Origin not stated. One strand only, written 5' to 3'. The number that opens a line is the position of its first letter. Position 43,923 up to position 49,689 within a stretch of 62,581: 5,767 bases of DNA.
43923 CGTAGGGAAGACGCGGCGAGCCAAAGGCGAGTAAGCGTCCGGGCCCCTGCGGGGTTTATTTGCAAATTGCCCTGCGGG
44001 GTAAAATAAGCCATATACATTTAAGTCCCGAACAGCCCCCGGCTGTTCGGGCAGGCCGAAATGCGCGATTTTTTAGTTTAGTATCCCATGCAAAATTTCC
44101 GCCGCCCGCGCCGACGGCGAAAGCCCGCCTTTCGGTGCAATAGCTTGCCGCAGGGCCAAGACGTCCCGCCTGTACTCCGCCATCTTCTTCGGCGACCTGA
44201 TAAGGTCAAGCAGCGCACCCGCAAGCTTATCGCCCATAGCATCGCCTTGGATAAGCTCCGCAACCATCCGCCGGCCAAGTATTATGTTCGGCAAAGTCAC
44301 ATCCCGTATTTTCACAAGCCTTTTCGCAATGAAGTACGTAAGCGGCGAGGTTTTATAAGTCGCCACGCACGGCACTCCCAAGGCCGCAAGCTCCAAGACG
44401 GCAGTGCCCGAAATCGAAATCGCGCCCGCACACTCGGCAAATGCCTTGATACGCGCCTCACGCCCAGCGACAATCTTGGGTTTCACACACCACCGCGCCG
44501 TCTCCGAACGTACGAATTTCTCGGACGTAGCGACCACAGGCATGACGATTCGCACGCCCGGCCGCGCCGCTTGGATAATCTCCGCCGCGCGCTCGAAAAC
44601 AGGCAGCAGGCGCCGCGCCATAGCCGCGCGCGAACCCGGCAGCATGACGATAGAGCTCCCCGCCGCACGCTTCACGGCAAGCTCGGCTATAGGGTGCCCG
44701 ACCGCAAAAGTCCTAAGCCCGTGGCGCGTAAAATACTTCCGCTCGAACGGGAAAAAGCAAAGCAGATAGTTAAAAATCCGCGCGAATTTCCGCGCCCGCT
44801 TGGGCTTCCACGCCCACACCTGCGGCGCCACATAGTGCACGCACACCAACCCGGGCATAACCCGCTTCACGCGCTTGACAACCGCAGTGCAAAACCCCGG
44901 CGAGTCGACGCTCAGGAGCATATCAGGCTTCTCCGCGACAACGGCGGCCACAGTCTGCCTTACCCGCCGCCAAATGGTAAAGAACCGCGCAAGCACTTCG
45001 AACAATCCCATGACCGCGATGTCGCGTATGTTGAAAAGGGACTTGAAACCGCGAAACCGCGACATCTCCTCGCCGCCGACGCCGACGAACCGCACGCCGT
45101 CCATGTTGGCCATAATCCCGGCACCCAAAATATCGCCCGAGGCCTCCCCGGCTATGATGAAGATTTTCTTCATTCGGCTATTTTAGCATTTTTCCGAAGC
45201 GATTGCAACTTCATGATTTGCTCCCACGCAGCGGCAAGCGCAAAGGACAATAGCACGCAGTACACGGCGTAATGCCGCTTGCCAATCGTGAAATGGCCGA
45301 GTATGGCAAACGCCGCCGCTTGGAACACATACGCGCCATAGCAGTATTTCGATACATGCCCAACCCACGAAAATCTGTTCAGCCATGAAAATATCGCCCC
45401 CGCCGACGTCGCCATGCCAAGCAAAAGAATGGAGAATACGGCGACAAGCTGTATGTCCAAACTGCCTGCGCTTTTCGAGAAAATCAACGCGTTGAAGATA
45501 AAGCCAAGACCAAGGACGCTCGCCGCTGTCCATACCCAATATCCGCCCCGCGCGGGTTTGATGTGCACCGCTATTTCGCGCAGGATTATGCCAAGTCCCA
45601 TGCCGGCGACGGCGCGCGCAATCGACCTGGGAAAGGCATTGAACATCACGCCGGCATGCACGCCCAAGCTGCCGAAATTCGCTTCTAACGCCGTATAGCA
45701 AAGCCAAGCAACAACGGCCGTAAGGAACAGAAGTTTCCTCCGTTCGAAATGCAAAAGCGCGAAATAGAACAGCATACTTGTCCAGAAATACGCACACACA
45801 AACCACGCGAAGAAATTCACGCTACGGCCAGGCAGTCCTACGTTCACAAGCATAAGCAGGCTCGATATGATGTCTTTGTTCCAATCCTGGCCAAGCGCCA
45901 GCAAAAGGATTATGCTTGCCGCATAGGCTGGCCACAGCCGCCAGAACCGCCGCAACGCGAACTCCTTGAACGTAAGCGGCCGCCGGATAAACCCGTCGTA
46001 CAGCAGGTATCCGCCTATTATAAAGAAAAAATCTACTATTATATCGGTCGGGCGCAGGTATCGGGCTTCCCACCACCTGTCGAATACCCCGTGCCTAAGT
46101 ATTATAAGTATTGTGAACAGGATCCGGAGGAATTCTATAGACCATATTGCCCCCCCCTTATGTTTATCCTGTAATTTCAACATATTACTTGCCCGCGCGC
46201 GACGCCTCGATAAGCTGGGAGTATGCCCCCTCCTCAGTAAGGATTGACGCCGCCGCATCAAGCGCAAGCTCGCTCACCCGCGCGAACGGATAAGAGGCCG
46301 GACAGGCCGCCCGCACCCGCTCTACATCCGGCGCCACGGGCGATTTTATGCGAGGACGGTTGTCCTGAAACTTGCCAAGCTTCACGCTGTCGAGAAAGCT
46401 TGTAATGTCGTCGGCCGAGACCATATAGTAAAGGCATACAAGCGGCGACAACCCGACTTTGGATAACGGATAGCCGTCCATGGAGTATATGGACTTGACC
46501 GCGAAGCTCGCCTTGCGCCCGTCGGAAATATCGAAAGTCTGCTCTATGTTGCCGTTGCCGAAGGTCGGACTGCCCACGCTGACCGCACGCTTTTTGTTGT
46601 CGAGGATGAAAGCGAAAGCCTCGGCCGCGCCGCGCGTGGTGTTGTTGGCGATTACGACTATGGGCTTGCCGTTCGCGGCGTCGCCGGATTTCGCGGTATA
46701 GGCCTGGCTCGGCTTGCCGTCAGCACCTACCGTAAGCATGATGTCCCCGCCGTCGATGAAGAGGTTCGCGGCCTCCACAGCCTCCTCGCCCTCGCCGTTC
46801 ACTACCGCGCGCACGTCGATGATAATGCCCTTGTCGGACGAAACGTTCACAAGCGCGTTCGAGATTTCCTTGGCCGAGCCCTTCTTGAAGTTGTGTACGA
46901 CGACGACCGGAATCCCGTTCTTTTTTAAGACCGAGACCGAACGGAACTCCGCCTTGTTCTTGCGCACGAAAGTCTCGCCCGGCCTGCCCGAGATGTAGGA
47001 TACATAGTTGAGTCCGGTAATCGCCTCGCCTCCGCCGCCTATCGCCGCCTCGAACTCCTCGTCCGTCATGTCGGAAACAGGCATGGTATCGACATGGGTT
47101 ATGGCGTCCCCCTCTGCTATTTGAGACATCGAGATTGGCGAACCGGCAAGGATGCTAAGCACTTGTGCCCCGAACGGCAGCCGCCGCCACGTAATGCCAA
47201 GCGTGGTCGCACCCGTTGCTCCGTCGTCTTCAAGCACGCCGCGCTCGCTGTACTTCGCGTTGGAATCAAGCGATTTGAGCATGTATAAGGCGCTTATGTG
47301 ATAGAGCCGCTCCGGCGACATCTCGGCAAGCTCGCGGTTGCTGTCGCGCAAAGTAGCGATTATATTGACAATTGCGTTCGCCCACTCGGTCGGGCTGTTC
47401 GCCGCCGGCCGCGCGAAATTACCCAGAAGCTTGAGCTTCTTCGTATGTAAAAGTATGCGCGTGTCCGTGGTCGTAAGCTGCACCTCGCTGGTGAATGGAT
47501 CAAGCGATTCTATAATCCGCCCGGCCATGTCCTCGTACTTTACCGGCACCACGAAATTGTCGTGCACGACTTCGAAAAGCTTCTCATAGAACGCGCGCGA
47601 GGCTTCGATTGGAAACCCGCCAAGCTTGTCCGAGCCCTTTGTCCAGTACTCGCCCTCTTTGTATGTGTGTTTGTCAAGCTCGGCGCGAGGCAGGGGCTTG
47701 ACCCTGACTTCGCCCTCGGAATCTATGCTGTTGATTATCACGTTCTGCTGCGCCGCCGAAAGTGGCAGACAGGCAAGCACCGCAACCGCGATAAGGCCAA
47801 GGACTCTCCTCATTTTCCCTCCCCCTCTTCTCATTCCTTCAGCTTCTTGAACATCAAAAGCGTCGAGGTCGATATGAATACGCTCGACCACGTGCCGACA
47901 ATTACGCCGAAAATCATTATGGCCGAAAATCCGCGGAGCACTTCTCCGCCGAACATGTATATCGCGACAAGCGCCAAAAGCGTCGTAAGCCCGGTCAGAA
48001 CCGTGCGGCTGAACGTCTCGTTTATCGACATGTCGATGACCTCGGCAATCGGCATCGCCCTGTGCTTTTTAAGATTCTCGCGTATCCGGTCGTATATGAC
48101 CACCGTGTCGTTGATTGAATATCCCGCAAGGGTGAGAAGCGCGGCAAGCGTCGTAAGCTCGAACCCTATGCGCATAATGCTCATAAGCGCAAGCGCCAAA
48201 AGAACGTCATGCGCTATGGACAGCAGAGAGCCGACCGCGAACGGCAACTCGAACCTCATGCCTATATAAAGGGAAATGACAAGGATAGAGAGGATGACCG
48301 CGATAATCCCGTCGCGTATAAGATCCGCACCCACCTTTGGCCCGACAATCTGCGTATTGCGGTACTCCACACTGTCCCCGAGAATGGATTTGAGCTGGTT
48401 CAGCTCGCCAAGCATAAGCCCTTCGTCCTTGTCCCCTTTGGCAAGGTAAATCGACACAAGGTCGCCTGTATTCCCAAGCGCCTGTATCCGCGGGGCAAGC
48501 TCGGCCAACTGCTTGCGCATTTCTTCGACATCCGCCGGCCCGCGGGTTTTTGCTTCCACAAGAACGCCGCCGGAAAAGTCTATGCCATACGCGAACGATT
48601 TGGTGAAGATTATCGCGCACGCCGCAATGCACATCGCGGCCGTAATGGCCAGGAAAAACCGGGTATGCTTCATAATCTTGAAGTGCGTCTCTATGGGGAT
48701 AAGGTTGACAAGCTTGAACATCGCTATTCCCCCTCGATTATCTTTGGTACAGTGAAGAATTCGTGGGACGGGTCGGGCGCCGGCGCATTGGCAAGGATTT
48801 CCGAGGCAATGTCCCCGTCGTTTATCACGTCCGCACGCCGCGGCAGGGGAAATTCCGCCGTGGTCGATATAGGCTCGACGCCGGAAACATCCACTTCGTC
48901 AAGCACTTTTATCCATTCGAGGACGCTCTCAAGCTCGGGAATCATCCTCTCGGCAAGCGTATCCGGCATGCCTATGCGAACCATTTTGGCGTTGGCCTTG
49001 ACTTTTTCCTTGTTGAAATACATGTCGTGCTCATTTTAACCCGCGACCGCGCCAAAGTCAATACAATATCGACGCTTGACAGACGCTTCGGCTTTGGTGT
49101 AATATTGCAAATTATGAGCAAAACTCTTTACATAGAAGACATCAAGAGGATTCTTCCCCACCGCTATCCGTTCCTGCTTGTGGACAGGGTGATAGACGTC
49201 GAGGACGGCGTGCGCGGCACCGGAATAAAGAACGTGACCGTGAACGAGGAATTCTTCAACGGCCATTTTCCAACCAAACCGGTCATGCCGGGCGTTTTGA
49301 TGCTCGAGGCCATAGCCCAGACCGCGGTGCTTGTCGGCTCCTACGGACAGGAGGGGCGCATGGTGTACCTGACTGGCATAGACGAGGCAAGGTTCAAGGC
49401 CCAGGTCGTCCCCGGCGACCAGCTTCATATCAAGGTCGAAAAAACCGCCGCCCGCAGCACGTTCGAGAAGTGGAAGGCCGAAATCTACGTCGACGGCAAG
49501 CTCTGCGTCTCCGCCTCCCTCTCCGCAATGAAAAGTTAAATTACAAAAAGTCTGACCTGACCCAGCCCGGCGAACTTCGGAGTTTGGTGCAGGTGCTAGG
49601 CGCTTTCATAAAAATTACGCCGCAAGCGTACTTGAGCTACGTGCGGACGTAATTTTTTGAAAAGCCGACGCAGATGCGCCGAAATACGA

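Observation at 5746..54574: Nine G/C homopolymers of 8-9 nt, all at gene 5' ends or in a promoter spacer: a poly-G contingency (phase-variation) network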

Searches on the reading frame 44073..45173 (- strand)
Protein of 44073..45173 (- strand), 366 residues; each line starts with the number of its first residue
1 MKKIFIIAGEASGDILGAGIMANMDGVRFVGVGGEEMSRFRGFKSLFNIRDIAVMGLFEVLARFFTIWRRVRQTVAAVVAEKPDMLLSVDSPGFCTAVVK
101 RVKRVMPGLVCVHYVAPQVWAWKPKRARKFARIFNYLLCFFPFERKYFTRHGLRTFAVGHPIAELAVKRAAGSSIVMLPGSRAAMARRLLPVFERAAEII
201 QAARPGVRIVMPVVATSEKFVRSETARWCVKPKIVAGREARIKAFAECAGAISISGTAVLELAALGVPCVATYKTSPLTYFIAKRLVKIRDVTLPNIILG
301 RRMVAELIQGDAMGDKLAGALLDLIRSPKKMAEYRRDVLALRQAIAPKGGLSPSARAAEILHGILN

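Call 50: find_encoding_contigs(protein=window:44073-45173:-, flank=10000)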
Protein window:44073-45173:- (366 aa): no gene with exactly this product is on record in the collection.

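Call 89: search_protein_families(library=ncbifam, max_evalue=0.001, proteins=[window:44073-45173:-])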
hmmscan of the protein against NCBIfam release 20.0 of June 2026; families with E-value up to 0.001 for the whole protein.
window:44073-45173:- (366 aa): 2 families
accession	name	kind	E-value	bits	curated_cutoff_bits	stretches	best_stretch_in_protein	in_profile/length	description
TIGR00215.1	lpxB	equivalog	1.2e-69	235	190.25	1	4-351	9-372/382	lipid-A-disaccharide synthase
NF002173.0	PRK01021.1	equivalog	3.1e-46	158.2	1033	1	3-344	228-588/610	lipid-A-disaccharide synthase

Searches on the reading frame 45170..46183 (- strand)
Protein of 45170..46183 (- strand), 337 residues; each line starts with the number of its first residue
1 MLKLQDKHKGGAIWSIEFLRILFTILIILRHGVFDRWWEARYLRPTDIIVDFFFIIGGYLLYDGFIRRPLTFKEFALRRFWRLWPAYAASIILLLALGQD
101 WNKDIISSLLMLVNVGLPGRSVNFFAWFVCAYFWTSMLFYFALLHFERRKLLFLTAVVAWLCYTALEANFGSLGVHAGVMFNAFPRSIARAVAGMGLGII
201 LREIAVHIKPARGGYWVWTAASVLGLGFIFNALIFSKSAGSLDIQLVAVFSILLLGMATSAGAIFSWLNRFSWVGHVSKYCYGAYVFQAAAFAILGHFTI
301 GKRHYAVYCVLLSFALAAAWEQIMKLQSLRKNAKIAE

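Call 9: search_protein_families(library=pfam, max_evalue=0.01, proteins=[window:45173-46183:-])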
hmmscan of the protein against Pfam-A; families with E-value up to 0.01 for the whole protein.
seq(337 aa): 1 family
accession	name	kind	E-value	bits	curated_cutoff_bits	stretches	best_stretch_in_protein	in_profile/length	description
PF01757.29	Acyl_transf_3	-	1.7e-17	64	31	1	14-318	2-320/326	Acyltransferase domain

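Call 89: search_protein_families(library=ncbifam, max_evalue=0.001, proteins=[window:45170-46183:-])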
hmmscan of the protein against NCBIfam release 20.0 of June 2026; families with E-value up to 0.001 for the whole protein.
window:45170-46183:- (337 aa): 0 families

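Call 97: list_cluster_members(proteins=[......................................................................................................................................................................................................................, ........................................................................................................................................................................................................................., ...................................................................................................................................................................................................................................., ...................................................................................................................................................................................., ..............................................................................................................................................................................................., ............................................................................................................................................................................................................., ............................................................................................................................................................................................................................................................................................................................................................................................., window:45170-46183:-, window:53942-54574:+, window:19243-19671:+])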
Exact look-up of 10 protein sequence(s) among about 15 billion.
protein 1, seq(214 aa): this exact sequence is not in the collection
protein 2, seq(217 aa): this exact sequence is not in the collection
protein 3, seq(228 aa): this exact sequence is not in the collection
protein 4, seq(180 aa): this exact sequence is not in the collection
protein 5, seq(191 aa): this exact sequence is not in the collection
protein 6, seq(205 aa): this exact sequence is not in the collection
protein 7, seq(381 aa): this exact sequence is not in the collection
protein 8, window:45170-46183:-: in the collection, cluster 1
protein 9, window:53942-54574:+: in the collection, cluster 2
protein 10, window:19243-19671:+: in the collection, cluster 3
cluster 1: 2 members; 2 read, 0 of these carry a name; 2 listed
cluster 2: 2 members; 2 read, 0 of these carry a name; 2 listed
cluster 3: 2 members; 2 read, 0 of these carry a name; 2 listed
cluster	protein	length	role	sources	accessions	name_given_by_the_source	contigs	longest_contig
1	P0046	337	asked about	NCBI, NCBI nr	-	-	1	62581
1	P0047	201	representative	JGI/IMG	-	-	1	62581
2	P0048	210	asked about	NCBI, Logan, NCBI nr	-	-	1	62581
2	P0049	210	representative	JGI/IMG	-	-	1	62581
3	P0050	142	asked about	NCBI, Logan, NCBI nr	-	-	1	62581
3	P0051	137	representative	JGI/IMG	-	-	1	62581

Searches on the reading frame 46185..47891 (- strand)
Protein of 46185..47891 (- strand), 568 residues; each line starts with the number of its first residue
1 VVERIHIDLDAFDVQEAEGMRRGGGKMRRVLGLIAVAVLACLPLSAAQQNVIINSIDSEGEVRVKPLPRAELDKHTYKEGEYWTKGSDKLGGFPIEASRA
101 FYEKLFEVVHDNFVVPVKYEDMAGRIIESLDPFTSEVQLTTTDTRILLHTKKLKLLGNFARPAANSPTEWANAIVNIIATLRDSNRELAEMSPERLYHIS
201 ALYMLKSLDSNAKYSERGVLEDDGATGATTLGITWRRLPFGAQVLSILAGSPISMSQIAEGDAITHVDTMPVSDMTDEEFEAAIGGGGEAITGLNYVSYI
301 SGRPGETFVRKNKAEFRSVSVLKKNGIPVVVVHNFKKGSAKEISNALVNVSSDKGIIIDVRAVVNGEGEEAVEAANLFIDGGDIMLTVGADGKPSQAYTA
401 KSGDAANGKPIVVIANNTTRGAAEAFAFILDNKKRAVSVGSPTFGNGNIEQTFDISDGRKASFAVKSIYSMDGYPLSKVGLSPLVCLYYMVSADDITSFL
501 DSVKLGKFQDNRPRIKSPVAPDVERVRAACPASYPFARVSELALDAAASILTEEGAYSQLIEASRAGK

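Call 10: search_protein_families(library=ncbifam, max_evalue=0.00001, proteins=[window:46185-47891:-])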
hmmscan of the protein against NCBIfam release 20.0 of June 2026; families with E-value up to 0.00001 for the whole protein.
window:46185-47891:- (568 aa): 9 families
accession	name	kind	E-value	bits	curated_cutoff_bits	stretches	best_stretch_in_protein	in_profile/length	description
TIGR00225.1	prc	subfamily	1.5e-28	99.8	218.6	1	242-487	64-314/335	C-terminal processing peptidase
NF045589.1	Cterm_S41_CtpB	exception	1.4e-20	73.3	633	1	243-487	133-380/416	carboxyl-terminal processing protease CtpB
TIGR03900.1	prc_long_Delta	hypoth_equivalog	6.4e-20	70.7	660.95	1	244-504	155-421/973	MXAN_5808 family serine peptidase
NF045588.1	Cterm_S41_CtpA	exception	6.5e-20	71.4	625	1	243-467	127-356/401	carboxyl-terminal processing protease CtpA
NF052377.1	lmo1851_S41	exception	8e-18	64.4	725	1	244-487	122-367/468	lmo1851 family serine protease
NF045590.1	Cterm_S41_CtpC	exception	7.1e-17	61.3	665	1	244-487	133-378/418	carboxyl-terminal processing protease CtpC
NF045591.1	Cterm_S41_CtpZ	exception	1.7e-14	53.4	525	1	243-484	127-371/403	carboxyl-terminal processing protease CtpZ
NF051464.1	tail_spec_CT441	exception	1.1e-12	47.5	700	1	225-462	243-498/645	tail-specific protease Tsp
NF008388.1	PRK11186.1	exception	4.9e-12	45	825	1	313-452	343-483/663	carboxy terminal-processing peptidase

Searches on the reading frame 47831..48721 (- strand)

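Call 56: search_protein_families(library=pfam, max_evalue=0.001, proteins=[window:47831-48721:-])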
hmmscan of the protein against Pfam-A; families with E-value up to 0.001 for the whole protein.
window:47831-48721:- (296 aa): 1 family
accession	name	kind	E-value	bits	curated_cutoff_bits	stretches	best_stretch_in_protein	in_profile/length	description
PF02355.23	SecD_SecF_C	-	1.6e-62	210.8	20.5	1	115-292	10-187/189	Protein export membrane protein SecD/SecF, C-terminal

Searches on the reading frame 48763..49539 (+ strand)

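Call 56: search_protein_families(library=pfam, max_evalue=0.001, proteins=[window:48763-49539:+])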
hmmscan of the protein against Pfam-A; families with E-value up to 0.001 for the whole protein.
window:48763-49539:+ (258 aa): 1 family
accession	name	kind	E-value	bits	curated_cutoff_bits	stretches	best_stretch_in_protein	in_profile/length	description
PF07977.19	FabA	-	1.6e-30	106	23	1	131-251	1-137/138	FabA-like domain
